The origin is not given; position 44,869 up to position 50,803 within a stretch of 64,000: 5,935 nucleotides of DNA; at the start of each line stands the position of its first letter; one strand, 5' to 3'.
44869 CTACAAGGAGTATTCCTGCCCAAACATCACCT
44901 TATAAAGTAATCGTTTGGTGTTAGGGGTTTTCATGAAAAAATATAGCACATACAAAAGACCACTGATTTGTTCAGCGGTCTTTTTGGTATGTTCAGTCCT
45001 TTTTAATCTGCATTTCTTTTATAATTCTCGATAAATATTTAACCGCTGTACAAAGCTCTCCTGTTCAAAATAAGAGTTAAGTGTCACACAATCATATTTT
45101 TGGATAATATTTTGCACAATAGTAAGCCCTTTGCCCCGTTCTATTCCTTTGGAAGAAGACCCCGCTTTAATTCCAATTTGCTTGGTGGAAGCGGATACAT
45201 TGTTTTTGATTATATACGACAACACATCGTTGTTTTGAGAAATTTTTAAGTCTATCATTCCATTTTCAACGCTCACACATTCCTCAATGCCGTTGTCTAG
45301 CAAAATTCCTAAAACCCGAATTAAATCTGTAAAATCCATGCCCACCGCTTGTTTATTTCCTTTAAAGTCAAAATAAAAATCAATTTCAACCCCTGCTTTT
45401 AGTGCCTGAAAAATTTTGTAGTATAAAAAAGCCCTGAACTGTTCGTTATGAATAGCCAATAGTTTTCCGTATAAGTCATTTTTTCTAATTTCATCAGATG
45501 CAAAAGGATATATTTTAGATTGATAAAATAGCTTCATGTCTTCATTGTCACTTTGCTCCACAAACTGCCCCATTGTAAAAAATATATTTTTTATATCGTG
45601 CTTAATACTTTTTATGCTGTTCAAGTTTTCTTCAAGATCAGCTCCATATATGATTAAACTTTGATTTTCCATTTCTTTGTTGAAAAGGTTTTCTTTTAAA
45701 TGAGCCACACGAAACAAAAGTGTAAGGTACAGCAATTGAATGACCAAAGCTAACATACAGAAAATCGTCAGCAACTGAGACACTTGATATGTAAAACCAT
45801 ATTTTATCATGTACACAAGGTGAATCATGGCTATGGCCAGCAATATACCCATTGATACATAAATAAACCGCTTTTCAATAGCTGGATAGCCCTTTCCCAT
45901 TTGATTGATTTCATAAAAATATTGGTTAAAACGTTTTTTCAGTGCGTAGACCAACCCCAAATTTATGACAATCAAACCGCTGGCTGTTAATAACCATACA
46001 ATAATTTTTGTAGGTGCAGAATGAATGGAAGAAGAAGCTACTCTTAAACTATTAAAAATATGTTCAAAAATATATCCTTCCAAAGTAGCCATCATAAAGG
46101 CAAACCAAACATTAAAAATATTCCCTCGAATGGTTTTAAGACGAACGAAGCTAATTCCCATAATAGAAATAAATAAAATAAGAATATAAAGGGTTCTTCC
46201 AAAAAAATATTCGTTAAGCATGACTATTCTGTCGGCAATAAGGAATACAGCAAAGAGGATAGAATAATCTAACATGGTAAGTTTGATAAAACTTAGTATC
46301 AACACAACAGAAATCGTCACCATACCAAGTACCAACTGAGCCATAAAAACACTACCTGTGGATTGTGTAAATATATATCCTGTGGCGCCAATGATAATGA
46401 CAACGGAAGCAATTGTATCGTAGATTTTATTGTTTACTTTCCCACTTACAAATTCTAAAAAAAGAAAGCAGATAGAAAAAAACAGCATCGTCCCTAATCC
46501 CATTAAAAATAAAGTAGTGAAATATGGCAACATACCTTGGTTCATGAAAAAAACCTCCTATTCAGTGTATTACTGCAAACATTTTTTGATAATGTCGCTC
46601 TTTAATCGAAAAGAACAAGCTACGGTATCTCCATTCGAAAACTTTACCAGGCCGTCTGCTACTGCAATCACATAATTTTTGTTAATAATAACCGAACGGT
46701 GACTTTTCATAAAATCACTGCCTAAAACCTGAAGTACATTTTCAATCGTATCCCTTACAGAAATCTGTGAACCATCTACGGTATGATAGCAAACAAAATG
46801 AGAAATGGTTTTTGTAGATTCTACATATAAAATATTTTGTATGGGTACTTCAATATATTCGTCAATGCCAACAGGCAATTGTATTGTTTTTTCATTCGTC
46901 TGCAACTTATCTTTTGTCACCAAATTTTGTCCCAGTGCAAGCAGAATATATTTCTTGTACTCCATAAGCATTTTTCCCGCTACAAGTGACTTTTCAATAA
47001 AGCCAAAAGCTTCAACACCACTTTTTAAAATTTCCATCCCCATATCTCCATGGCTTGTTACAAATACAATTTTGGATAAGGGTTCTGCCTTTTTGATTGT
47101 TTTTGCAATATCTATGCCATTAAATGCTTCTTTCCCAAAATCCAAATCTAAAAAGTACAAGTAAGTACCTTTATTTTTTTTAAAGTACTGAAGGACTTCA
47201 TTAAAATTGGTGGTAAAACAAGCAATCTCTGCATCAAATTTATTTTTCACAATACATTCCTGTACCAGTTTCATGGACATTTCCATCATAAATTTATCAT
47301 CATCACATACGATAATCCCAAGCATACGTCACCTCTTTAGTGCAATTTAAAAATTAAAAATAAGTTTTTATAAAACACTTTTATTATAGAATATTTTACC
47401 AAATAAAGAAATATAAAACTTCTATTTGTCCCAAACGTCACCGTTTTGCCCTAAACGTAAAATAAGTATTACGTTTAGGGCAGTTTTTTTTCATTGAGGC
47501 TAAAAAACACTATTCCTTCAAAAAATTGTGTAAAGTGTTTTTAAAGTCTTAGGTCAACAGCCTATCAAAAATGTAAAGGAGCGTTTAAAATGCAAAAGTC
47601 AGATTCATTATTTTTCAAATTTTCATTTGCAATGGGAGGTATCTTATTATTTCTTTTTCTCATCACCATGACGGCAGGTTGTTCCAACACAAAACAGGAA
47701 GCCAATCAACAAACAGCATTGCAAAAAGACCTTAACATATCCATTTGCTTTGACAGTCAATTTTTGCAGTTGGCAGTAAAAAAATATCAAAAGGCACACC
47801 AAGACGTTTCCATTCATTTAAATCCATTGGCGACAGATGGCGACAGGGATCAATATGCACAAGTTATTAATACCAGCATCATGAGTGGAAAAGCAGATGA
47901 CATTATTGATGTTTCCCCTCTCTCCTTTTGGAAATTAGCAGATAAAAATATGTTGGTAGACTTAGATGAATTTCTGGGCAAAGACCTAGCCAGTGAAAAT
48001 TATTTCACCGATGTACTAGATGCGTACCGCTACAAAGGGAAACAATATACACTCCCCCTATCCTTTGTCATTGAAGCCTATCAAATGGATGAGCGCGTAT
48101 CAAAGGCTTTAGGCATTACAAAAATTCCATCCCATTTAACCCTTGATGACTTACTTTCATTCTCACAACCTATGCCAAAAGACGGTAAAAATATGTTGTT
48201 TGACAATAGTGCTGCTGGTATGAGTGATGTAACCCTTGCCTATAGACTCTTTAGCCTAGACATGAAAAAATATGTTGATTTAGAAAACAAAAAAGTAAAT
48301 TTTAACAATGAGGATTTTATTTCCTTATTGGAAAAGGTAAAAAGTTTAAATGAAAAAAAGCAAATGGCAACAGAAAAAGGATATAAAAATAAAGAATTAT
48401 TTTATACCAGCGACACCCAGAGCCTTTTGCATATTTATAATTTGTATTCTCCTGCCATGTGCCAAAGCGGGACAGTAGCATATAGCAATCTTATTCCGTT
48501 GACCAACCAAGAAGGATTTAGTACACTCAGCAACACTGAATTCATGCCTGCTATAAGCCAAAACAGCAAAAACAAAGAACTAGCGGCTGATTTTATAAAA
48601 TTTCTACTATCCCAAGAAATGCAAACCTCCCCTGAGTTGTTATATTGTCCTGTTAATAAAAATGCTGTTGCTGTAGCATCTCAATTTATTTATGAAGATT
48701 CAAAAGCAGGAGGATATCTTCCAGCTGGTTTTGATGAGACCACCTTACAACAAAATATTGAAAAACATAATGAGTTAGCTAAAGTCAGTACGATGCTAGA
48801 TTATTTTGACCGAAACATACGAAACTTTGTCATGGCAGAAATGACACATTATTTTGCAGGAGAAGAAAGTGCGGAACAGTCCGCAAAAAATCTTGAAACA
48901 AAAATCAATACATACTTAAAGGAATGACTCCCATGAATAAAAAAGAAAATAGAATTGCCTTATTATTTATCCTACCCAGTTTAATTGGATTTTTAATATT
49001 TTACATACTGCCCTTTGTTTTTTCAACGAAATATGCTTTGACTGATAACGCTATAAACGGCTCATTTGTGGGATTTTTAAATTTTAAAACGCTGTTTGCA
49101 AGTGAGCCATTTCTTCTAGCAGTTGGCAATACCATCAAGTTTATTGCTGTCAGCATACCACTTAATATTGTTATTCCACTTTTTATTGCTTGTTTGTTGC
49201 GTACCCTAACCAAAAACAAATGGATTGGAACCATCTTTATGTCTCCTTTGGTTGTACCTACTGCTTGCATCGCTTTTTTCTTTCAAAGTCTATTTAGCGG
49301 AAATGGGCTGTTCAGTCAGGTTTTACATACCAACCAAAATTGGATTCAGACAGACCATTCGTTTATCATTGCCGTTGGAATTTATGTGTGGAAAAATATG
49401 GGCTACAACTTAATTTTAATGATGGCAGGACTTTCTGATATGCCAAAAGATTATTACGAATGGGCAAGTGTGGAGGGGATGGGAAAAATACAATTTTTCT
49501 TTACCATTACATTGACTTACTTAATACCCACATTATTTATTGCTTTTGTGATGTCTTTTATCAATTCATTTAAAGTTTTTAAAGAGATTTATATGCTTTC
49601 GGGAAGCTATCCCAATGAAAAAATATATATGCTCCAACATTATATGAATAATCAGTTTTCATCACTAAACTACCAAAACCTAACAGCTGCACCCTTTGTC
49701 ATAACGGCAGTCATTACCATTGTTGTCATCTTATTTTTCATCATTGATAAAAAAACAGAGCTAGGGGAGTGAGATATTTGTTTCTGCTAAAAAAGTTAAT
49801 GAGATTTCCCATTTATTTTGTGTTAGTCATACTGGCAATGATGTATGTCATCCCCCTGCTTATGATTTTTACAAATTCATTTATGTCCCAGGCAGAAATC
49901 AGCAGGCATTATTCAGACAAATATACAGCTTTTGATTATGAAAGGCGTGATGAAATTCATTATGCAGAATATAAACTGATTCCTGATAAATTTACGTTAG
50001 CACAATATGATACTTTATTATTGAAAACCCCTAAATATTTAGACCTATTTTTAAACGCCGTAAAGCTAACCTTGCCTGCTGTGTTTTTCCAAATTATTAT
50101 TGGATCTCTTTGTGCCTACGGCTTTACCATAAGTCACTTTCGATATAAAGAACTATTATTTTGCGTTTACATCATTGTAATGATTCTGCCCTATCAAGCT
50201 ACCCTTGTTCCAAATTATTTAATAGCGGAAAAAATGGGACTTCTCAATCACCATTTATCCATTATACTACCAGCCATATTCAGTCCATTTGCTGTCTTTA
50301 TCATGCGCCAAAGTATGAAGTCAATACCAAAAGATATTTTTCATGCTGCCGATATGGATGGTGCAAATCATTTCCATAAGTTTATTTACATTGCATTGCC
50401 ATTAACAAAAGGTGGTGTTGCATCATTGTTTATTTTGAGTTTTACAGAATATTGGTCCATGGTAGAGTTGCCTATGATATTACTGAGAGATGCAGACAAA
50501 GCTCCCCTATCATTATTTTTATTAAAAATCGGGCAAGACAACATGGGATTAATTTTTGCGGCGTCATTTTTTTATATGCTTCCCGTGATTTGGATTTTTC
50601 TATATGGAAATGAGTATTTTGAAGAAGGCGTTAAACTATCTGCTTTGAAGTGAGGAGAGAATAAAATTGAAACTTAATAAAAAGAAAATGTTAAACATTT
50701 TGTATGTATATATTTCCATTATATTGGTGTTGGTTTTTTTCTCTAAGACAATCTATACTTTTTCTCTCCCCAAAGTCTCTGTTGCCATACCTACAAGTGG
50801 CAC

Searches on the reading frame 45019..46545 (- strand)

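Call 56: search_protein_families(library=pfam, proteins=[window:45019-46545:-], max_evalue=0.001)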
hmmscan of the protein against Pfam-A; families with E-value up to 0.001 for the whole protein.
window:45019-46545:- (508 aa): 1 family
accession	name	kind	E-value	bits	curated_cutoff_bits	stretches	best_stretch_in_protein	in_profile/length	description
PF14501.12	HATPase_c_5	-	3.8e-14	52.9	22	1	405-504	3-101/102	GHKL domain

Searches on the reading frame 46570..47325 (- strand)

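Call 56: search_protein_families(library=pfam, proteins=[window:46570-47325:-], max_evalue=0.001)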
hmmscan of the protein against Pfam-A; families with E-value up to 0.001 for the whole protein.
window:46570-47325:- (251 aa): 3 families
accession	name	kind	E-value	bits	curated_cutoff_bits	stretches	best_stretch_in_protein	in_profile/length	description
PF04397.21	LytTR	-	2.7e-10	40.8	22.6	1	156-245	2-93/98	LytTr DNA-binding domain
PF00072.30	Response_reg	-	1.8e-09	38.2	30.2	1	4-118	1-105/111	Response regulator receiver domain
PF20274.4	cREC_REC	-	0.00037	21.5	27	1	37-97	17-79/88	Cyclic-phosphate processing Receiver domain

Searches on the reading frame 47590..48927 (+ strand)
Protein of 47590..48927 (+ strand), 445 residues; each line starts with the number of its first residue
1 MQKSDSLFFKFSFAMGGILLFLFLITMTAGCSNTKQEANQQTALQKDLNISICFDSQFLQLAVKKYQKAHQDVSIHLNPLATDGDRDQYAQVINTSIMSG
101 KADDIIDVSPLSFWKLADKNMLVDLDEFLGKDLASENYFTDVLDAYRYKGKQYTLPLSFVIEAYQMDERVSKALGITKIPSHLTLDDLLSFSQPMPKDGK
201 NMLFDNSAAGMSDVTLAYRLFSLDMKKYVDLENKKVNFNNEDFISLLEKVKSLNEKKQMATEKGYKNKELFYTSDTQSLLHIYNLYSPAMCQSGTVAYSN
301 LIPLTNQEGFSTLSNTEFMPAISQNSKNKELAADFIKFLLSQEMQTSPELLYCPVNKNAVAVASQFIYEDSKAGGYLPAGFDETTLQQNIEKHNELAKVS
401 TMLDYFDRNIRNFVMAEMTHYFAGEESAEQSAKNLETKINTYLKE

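Call 56: search_protein_families(library=pfam, proteins=[window:47590-48927:+], max_evalue=0.001)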
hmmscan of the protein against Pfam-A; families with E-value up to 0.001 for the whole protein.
window:47590-48927:+ (445 aa): 2 families
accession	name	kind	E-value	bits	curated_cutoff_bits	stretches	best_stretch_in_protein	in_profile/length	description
PF13416.11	SBP_bac_8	-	1.1e-19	71.7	27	1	62-364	2-268/279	Bacterial extracellular solute-binding protein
PF01547.30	SBP_bac_1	-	3.5e-12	47.4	26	1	57-345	9-306/307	Bacterial extracellular solute-binding protein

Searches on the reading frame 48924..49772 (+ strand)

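Call 56: search_protein_families(library=pfam, proteins=[window:48924-49772:+], max_evalue=0.001)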
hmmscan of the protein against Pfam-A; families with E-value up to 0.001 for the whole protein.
window:48924-49772:+ (282 aa): 1 family
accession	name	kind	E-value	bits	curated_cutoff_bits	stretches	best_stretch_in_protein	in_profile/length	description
PF00528.27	BPD_transp_1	-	9.3e-14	52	26.4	1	82-273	2-172/184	Binding-protein-dependent transport system inner membrane component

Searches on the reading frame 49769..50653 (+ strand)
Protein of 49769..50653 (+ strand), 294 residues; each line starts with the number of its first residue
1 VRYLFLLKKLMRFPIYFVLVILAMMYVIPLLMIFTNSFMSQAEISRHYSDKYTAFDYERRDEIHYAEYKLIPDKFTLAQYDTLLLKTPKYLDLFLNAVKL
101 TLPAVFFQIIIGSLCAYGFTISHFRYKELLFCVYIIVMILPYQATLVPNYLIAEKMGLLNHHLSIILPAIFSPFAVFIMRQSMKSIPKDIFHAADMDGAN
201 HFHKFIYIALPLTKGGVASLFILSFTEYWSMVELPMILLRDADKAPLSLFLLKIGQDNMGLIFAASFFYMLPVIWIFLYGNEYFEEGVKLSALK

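Call 56: search_protein_families(library=pfam, proteins=[window:49769-50653:+], max_evalue=0.001)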
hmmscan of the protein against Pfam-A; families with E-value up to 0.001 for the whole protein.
window:49769-50653:+ (294 aa): 1 family
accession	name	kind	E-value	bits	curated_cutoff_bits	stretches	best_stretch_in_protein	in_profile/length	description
PF00528.27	BPD_transp_1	-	1.3e-13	51.6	26.4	1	109-230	2-123/184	Binding-protein-dependent transport system inner membrane component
